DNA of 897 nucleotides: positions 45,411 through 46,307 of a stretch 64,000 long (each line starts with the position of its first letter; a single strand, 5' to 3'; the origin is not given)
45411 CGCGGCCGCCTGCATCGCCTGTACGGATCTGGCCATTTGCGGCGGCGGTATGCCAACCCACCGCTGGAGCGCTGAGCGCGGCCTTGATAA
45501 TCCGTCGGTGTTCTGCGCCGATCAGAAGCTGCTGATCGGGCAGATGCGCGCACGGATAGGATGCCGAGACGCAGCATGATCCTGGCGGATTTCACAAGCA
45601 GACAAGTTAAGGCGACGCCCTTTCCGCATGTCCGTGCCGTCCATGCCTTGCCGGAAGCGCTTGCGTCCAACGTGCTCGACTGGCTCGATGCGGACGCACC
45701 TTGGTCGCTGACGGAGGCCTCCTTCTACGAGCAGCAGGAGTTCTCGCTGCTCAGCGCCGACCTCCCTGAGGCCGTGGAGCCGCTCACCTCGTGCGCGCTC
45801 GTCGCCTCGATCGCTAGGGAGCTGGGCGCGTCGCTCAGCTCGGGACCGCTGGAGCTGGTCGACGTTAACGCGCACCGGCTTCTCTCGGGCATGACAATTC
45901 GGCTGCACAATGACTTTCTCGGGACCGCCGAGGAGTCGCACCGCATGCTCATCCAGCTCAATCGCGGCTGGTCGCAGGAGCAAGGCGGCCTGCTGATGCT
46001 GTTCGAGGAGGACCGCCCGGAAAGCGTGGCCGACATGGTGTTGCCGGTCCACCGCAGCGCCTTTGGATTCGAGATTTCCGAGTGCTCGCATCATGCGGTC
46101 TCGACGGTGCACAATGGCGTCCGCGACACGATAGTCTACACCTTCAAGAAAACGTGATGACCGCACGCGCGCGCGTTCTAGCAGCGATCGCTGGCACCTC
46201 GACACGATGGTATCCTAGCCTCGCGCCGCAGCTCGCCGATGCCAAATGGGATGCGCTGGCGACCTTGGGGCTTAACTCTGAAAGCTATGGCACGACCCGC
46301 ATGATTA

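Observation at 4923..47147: Five same-orientation copies of a conserved non-coding element sit at the borders of unrelated 8-14 kb gene modules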

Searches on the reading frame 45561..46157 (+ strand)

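Call 21: search_protein_families(library=pfam, proteins=[window:45561-46157:+], max_evalue=0.001)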
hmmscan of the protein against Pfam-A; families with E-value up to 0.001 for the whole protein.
window:45561-46157:+ (198 aa): 2 families
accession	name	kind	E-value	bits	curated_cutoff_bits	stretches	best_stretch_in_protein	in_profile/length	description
PF13661.12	2OG-FeII_Oxy_4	-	8.8e-08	33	27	1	109-185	8-86/98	2OG-Fe(II) oxygenase superfamily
PF13640.12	2OG-FeII_Oxy_3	-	2e-06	29.1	27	1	105-191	4-93/98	2OG-Fe(II) oxygenase superfamily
